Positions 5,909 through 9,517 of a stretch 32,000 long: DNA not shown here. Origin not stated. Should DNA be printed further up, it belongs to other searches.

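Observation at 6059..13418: Two-gene operon of a giant N6A methyltransferase plus a PLD-nuclease::SNF2-helicase fusion: minimal DISARM-like or split Type ISP-like defence candidate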

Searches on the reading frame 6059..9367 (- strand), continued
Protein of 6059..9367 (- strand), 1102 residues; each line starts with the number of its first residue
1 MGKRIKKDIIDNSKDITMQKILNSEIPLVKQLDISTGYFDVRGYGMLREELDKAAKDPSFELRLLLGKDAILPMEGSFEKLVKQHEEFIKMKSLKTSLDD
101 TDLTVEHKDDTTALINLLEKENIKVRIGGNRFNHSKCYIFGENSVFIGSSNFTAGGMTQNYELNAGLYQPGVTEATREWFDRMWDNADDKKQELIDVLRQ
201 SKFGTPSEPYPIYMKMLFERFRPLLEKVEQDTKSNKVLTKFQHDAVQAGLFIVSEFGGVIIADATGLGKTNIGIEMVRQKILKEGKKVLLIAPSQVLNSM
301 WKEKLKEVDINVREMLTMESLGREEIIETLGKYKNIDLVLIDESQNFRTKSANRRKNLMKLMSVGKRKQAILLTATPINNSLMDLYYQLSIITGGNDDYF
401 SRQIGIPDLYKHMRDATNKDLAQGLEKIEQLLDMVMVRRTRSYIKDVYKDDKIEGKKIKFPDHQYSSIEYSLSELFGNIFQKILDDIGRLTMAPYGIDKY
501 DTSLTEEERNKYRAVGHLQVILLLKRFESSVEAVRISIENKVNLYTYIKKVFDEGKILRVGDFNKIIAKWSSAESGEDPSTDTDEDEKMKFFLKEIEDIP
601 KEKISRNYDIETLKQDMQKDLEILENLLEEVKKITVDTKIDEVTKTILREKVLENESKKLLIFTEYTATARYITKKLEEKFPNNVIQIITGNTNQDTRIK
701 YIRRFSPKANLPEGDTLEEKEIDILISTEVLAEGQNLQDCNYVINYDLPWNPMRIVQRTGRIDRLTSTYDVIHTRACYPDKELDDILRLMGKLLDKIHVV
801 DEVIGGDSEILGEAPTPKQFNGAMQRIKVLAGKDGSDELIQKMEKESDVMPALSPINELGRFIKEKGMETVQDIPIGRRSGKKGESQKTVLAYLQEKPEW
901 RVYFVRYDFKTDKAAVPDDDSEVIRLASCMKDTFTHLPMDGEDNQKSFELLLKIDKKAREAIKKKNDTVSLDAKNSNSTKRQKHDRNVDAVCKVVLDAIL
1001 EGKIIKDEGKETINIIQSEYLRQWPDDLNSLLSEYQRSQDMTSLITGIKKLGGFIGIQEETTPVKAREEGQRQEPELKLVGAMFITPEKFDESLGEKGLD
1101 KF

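Call 57: predict_structure(alignment_id=A3)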
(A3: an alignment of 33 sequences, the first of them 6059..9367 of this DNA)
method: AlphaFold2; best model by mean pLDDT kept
length: 1102 residues; sequences in the alignment: 33
mean_pLDDT: 73.3   pTM: 0.64
mean pLDDT of the five models: 73.3, 71.4, 68.7, 68.4, 65.3
residues with pLDDT >= 90: 147; 70-90: 560; 50-70: 267; < 50: 128
segments of 3 or more residues with pLDDT < 50: 77-90, 229-234, 346-351, 377-380, 574-584, 730-740, 749-766, 799-824, 847-852, 1060-1072
pLDDT, mean of each block of 10 residues (from residue 1): 59 69 87 87 91 91 88 54 38 77 89 93 87 69 73 76 52 82 90 92 92 93 65 58 83 82 67 86 85 70 75 82 72 85 57 73 82 64 75 71 72 72 71 78 73 69 68 57 72 81 80 68 62 74 82 77 56 47 53 72 83 88 86 74 84 76 72 84 85 69 72 68 76 34 53 35 51 68 58 51 38 38 52 57 52 69 81 88 94 84 91 85 87 91 88 92 84 68 76 87 84 81 79 86 87 67 39 70 93 71 54
secondary structure, 60 per line:
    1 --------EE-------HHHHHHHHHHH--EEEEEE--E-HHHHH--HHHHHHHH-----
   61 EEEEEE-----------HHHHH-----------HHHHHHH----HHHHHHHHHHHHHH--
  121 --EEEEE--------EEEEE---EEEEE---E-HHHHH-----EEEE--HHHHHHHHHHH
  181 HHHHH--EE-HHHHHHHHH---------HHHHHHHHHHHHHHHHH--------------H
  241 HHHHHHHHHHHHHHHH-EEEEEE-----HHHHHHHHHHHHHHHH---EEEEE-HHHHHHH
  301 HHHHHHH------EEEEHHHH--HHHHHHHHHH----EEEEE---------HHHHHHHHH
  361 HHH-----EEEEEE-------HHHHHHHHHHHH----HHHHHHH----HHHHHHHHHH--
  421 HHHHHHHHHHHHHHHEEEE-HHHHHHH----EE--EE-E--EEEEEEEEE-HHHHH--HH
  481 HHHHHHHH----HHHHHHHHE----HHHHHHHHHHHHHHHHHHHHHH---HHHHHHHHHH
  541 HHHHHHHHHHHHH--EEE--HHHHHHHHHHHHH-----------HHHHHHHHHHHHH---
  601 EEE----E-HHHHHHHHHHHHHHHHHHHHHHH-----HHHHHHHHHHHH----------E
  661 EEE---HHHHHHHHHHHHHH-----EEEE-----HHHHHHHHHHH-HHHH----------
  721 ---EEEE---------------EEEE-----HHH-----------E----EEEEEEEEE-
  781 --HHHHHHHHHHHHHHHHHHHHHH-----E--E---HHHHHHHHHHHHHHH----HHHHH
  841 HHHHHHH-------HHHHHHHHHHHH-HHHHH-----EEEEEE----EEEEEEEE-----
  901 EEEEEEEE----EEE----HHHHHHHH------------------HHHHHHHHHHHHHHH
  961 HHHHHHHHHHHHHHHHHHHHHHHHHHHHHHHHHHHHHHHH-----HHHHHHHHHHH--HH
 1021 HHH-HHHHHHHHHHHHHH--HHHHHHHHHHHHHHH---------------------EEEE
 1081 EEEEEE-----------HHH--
elements in order (helices of 4 or more, strands of 3 or more residues): H18-28 E31-36 H41-45 H48-55 E61-66 H78-82 H94-100 H105-118 E123-127 E136-140 E144-148 H154-158 E164-167 H170-185 H191-199 H209-225 H240-256 E258-263 H269-284 E288-292 H294-307 E314-317 H318-321 H324-333 E338-342 H352-363 E369-374 H382-393 H398-404 H409-418 H421-435 E436-439 H441-447 E462-470 H472-476 H479-488 H493-500 H506-527 H531-553 E556-558 H561-573 H585-597 E601-603 H610-632 H638-649 E660-663 H667-680 E686-689 H695-705 H707-710 E724-727 E743-746 E771-779 H783-804 H817-831 H836-847 H855-866 H868-872 E878-883 E888-895 E901-908 E913-915 H920-927 H946-1000 H1006-1016 H1019-1023 H1025-1038 H1041-1055 E1077-1086

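Call 60: fold_search(model_id=the predicted structure, library=pdb)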
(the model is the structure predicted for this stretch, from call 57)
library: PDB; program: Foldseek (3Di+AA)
matches with E <= 10: 1470; with E <= 0.001: 156
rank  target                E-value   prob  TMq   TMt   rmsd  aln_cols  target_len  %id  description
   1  6bog_A                3.8e-13  1.00  0.23  0.26  23.5      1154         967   12  Crystal structure of RapA, a Swi2/Snf2 protein that recycles RNA polymerase during transcription (released 2017-12-13)
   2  8so8                  4.7e-13  1.00  0.23  0.27  23.2      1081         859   11  Crystal structure of an N-terminally truncated variant of Escherichia coli RapA (released 2024-07-03)
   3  8spg                  1.6e-12  1.00  0.23  0.29  23.5      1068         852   11  Crystal structure of N-terminally truncated Escherichia coli RapA in complex with MgADP (released 2024-07-03)
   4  7clg_A                2.5e-11  1.00  0.20  0.25  29.9      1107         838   12  Crystal structure of the ATP-dependent restriction endonuclease SauUSI (released 2021-01-20)
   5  7clg_B                3.4e-10  1.00  0.17  0.22  29.0       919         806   14  Crystal structure of the ATP-dependent restriction endonuclease SauUSI (released 2021-01-20)
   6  9b1e_A                9.0e-10  1.00  0.27  0.39  33.5       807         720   14  Cryo-EM structure of native SWR1 bound to nucleosome (composite structure) (released 2024-10-09)
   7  5jxr_A                1.2e-09  1.00  0.16  0.26  30.8       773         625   15  Crystal structure of MtISWI (released 2016-12-07)
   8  9jnu_K                1.4e-09  1.00  0.26  0.49  14.0       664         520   16  Structure of isw1-nucleosome complex in ADP state (released 2025-04-09)
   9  1z63_A                1.9e-09  1.00  0.18  0.38  22.1       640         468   16  Sulfolobus solfataricus SWI2/SNF2 ATPase core in complex with dsDNA (released 2005-05-17)
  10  9cac_A                2.2e-09  1.00  0.23  0.25  36.0       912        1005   12  Cryo-EM structure of the RuvBL lobe of the native human TIP60 complex (composite structure) (released 2025-06-18)
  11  6iro_L                2.6e-09  1.00  0.25  0.49  12.2       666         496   15  the crosslinked complex of ISWI-nucleosome in the ADP-bound state (released 2019-04-03)
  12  9ca7_A                4.1e-09  1.00  0.25  0.36  31.8       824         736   14  Cryo-EM structure of human SRCAP-nucleosome complex in the fully-engaged state (composite structure) (released 2025-06-18)
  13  9n6k_K                4.9e-09  1.00  0.27  0.30  28.4       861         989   14  2.88 A S.cerevisiae Chd1[L886G/L889G/L891G]-nucleosome 2:1 complex with DNA-binding domain (released 2025-06-11)
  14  9t4v_K                5.6e-09  1.00  0.17  0.21  30.7       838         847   14  Activation intermediate of ALC1/CHD1L bound to a PARylated nucleosome (released 2025-11-19)
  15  9jnv_K                6.8e-09  1.00  0.27  0.47  14.2       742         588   14  Structure of isw1-nucleosome complex in ADP(S) state (released 2025-04-09)
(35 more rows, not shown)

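Call 66: get_annotated_region(hit=H8, flank=8000)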
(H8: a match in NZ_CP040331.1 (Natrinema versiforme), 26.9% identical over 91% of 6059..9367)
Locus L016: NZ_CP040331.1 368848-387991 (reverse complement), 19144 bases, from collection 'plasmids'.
description: Natrinema versiforme strain BOL5-4 plasmid pNVE500
organism: Natrinema versiforme (NCBI taxid 88724)
taxonomy: Archaea; Euryarchaeota; Halobacteria; Halobacteriales; Natrialbaceae; Natrinema; Natrinema versiforme
host: -; source: -; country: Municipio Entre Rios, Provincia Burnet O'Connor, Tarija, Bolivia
typing (MOB-suite, as given by PLSDB): non-mobilizable; mating-pair formation MPF_T
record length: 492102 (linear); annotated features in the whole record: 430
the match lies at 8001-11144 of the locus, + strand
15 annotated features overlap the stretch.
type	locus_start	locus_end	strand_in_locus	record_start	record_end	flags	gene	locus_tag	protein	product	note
CDS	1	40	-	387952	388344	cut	-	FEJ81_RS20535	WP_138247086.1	hypothetical protein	-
CDS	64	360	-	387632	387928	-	-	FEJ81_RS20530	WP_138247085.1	DUF6516 family protein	-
CDS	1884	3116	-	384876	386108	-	-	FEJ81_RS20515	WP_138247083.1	site-specific integrase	-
CDS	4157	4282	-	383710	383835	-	-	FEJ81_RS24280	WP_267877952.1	hypothetical protein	-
CDS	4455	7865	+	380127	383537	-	-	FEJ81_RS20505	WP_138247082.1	N-6 DNA methylase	GO:0006306 - DNA methylation [Evidence IEA]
CDS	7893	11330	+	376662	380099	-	-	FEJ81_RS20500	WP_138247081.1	helicase-related protein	-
CDS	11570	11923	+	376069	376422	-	-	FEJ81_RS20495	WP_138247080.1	hypothetical protein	-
CDS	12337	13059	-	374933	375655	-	-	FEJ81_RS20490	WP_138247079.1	hypothetical protein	-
CDS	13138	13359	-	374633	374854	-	-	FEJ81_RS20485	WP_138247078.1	hypothetical protein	-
CDS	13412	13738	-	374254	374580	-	-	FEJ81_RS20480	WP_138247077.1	hypothetical protein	-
CDS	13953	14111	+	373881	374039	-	-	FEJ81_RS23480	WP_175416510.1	hypothetical protein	-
CDS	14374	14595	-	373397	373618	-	-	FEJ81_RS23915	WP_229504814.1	hypothetical protein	-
CDS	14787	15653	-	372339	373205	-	-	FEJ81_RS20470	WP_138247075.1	ParA family protein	-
CDS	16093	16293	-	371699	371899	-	-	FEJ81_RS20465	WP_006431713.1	hypothetical protein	-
CDS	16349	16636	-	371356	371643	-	-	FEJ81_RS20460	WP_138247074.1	hypothetical protein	-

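Call 67: get_annotated_region(hit=H19, flank=8000)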
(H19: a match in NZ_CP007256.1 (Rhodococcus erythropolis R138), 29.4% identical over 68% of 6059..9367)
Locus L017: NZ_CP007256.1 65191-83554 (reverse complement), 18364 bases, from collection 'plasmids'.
description: Rhodococcus erythropolis R138 plasmid pCRE138, complete sequence
organism: Rhodococcus erythropolis R138 (NCBI taxid 1289591)
taxonomy: Bacteria; Actinomycetota; Actinomycetes; Mycobacteriales; Nocardiaceae; Rhodococcus; Rhodococcus erythropolis; Rhodococcus erythropolis R138
host: -; source: Hydroponic pots with potatoes; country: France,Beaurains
typing (MOB-suite, as given by PLSDB): mobilizable; replicon rep_cluster_1311; relaxase MOBP
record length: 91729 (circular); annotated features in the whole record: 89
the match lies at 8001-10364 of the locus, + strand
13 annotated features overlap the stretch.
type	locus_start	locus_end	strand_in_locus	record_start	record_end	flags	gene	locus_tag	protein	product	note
CDS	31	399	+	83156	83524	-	-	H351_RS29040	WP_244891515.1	hypothetical protein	-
CDS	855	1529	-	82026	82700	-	-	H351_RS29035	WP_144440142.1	hypothetical protein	-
CDS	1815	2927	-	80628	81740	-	-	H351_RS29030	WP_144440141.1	DUF3320 domain-containing protein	-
CDS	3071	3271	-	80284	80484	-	-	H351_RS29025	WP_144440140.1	hypothetical protein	-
CDS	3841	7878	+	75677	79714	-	-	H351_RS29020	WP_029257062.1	hypothetical protein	-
CDS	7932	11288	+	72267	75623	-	-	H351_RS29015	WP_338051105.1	helicase-related protein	-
CDS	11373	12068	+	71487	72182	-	-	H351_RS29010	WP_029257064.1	TetR/AcrR family transcriptional regulator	GO:0006355 - regulation of DNA-templated transcription [Evidence IEA]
CDS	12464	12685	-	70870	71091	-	-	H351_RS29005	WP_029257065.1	hypothetical protein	-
CDS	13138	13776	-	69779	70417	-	-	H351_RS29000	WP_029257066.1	hypothetical protein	-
CDS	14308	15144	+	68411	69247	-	-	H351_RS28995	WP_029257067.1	PASTA domain-containing protein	-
CDS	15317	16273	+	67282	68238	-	-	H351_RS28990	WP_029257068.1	recombinase family protein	GO:0006310 - DNA recombination [Evidence IEA]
CDS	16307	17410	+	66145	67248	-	-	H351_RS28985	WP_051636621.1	GIY-YIG nuclease family protein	-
CDS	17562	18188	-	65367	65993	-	-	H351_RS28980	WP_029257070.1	hypothetical protein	-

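Call 68: get_annotated_region(hit=H23, flank=8000)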
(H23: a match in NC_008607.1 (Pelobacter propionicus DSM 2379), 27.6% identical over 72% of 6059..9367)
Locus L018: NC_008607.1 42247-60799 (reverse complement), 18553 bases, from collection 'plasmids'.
description: Pelobacter propionicus DSM 2379 plasmid pPRO1, complete sequence
organism: Pelobacter propionicus DSM 2379 (NCBI taxid 338966)
taxonomy: Bacteria; Thermodesulfobacteriota; Desulfuromonadia; Desulfuromonadales; Desulfuromonadaceae; Pelobacter; Pelobacter propionicus; Pelobacter propionicus DSM 2379
host: -; source: -; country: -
typing (MOB-suite, as given by PLSDB): non-mobilizable; replicon rep_cluster_1677; mating-pair formation MPF_F
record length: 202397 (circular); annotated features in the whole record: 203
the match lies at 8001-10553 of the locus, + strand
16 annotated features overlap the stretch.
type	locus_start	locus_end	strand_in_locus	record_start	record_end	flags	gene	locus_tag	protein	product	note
CDS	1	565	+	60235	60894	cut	-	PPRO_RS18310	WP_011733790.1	metal-dependent transcriptional regulator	-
CDS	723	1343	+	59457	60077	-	-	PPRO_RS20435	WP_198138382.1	DUF1007 family protein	-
CDS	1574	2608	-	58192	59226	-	-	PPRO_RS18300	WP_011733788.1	IS630 family transposase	-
CDS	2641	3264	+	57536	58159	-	-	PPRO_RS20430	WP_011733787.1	high-affinity nickel-transporter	-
CDS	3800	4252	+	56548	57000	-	-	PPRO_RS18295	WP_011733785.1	hypothetical protein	-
CDS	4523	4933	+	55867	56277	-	-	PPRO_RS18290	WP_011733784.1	hypothetical protein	-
CDS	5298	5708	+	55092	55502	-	bamE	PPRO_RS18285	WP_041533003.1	outer membrane protein assembly factor BamE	-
CDS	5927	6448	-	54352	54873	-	-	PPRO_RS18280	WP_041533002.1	DUF2846 domain-containing protein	-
CDS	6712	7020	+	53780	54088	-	-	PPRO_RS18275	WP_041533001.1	helix-turn-helix domain-containing protein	-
CDS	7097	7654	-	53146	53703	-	-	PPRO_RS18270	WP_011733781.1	recombinase family protein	GO:0006310 - DNA recombination [Evidence IEA]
CDS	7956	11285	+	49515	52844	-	-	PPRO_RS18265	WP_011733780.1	helicase-related protein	-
CDS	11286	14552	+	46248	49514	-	-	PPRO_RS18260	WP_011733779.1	DNA methyltransferase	-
CDS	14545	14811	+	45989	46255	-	-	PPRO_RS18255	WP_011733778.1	hypothetical protein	-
CDS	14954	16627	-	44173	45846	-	-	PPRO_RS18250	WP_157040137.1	hypothetical protein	-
CDS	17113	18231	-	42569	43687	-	-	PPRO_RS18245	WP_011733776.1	XRE family transcriptional regulator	-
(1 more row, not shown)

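Call 69: get_annotated_region(hit=H4, flank=8000)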
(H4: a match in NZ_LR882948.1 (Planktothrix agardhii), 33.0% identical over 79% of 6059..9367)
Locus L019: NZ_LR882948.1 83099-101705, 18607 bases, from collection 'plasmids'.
description: Planktothrix agardhii strain No.365 plasmid p4
organism: Planktothrix agardhii (NCBI taxid 1160)
taxonomy: Bacteria; Cyanobacteriota; Cyanophyceae; Oscillatoriales; Microcoleaceae; Planktothrix; Planktothrix agardhii
host: -; source: -; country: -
typing (MOB-suite, as given by PLSDB): non-mobilizable
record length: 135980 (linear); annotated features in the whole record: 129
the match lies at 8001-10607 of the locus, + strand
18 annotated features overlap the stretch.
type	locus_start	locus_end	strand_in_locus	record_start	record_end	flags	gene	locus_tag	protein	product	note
CDS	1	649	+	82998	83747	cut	-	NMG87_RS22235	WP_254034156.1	hypothetical protein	-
CDS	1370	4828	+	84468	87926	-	-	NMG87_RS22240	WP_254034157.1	DNA methyltransferase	GO:0006306 - DNA methylation [Evidence IEA]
CDS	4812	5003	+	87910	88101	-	-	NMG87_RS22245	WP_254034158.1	hypothetical protein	-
CDS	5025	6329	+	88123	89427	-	-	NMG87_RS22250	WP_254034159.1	hypothetical protein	-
CDS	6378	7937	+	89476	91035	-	-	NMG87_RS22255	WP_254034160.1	sigma-70 family RNA polymerase sigma factor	GO:0006352 - DNA-templated transcription initiation [Evidence IEA]; GO:0006355 - regulation of DNA-templated ...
CDS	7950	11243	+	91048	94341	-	-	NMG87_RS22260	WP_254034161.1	SNF2-related protein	-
CDS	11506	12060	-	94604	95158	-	-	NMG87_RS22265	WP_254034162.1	hypothetical protein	-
CDS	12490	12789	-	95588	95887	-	-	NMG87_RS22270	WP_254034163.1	hypothetical protein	-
CDS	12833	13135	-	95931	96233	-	-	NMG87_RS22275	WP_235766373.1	fertility inhibition FinO-like protein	-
CDS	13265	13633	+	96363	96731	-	-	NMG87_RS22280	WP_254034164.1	DUF6508 domain-containing protein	-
CDS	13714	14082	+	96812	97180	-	-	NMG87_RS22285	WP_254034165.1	hypothetical protein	-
CDS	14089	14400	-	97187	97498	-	-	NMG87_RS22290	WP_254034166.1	hypothetical protein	-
CDS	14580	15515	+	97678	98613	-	-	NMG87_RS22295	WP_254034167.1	GIY-YIG nuclease family protein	-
CDS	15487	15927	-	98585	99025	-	-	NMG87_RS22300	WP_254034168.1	hypothetical protein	-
CDS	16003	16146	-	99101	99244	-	-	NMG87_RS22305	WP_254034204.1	lysozyme inhibitor LprI family protein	-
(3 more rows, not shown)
